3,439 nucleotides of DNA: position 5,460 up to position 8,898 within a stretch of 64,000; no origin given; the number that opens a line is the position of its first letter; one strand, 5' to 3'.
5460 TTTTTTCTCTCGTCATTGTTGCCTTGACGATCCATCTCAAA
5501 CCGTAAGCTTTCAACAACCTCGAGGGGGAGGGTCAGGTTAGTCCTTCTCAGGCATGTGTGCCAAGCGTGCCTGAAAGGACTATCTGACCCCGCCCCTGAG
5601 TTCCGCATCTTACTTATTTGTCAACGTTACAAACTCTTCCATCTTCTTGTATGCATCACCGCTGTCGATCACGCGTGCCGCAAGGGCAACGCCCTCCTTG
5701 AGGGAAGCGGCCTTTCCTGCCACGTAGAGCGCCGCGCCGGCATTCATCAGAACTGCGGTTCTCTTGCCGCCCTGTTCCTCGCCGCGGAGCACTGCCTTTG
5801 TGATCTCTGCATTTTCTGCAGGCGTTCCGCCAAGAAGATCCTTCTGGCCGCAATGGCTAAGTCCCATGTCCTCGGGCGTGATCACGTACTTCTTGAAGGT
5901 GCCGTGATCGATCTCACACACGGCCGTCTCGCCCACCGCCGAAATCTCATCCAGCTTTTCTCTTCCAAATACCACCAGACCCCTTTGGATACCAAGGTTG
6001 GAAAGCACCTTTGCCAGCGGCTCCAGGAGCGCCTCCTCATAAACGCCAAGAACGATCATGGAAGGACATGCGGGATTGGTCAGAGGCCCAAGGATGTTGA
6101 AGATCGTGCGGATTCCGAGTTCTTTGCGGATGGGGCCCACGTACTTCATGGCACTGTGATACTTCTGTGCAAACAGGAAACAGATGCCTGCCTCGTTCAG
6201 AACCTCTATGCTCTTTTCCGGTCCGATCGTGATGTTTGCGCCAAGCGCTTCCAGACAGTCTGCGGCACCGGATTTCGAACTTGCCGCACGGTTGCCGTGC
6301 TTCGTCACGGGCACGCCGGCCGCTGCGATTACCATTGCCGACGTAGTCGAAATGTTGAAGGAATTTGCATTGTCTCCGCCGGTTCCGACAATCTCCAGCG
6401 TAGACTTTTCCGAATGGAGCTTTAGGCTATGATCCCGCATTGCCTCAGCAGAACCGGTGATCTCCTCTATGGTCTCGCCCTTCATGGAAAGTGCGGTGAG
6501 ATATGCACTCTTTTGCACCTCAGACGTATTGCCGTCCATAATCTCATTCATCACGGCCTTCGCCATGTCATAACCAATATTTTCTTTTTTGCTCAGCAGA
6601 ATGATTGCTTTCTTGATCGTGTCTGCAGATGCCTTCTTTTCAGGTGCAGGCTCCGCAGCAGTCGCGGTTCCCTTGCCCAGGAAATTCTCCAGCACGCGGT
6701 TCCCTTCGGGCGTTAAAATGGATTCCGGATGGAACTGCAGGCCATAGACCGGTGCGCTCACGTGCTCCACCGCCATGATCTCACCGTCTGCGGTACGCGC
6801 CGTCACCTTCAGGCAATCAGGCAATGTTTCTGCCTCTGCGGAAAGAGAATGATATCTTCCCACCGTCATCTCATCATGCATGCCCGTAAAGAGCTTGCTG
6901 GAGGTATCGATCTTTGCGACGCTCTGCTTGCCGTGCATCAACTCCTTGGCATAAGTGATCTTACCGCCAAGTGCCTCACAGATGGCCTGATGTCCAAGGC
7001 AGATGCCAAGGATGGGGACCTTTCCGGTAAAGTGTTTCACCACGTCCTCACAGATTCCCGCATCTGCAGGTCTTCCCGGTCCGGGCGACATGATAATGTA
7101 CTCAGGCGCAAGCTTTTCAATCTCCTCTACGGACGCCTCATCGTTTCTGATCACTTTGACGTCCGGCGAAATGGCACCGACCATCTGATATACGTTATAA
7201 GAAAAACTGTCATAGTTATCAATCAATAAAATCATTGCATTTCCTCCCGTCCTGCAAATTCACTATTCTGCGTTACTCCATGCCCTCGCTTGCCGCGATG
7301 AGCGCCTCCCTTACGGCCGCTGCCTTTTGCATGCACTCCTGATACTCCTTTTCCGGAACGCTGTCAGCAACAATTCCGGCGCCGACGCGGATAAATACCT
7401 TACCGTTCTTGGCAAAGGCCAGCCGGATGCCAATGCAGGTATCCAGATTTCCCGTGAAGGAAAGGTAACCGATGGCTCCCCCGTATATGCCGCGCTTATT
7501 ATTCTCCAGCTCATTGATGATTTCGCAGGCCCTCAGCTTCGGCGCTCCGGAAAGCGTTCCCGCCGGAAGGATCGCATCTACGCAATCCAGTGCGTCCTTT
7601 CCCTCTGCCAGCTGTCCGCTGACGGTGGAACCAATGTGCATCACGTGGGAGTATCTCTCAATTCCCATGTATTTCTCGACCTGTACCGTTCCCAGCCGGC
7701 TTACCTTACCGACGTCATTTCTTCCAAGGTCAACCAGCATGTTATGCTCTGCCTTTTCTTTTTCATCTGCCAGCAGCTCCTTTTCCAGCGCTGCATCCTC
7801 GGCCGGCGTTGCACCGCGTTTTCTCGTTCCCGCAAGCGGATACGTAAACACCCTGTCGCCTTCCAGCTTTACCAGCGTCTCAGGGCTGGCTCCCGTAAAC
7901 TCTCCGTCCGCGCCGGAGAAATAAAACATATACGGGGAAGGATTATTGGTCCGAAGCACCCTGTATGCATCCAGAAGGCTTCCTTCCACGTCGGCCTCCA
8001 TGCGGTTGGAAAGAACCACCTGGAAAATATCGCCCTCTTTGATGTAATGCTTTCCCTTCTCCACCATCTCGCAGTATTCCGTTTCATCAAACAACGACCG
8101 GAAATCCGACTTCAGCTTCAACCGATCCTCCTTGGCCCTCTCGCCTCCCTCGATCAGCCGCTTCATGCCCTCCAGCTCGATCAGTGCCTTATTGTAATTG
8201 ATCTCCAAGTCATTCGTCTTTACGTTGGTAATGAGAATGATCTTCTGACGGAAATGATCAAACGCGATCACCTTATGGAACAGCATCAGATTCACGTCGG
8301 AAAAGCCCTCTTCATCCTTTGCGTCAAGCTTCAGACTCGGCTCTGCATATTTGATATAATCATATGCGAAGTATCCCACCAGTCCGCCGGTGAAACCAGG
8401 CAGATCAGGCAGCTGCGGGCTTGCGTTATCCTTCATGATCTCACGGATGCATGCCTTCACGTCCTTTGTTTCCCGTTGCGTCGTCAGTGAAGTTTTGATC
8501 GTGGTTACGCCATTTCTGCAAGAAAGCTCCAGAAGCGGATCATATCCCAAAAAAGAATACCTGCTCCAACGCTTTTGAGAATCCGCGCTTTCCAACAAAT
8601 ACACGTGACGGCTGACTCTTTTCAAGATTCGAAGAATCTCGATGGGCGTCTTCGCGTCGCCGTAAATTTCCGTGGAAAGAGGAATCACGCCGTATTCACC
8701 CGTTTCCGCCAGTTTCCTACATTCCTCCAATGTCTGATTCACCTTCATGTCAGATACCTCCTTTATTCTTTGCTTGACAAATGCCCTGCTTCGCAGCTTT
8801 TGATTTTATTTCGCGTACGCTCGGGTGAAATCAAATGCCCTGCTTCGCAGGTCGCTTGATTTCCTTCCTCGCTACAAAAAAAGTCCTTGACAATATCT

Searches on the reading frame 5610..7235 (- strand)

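Call 76: search_protein_families(library=pfam, max_evalue=1e-8, proteins=[window:5610-7235:-])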
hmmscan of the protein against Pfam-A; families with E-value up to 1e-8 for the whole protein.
window:5610-7235:- (541 aa): 4 families
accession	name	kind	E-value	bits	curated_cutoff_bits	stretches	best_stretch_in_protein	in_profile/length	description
PF00591.27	Glycos_transf_3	-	1.8e-91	306.7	27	1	278-529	3-253/253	Glycosyl transferase family, a/b domain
PF00117.34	GATase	-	2.1e-55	187.8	22.8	1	3-186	1-187/190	Glutamine amidotransferase class-I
PF02885.22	Glycos_trans_3N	-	7.1e-19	67.8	26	1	210-270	3-63/63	Glycosyl transferase family, helical bundle domain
PF07722.19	Peptidase_C26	-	4.5e-12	46.6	20.5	1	70-171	103-219/219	Peptidase C26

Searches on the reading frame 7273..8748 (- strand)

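Call 76: search_protein_families(library=pfam, max_evalue=1e-8, proteins=[window:7273-8748:-])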
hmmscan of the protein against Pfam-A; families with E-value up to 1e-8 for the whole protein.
window:7273-8748:- (491 aa): 2 families
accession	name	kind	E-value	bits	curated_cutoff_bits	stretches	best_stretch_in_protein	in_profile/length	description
PF00425.24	Chorismate_bind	-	4.2e-94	315.3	27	1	222-475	2-257/257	chorismate binding enzyme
PF04715.19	Anth_synt_I_N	-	5.4e-32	111.4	23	1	32-171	2-139/140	Anthranilate synthase component I, N terminal region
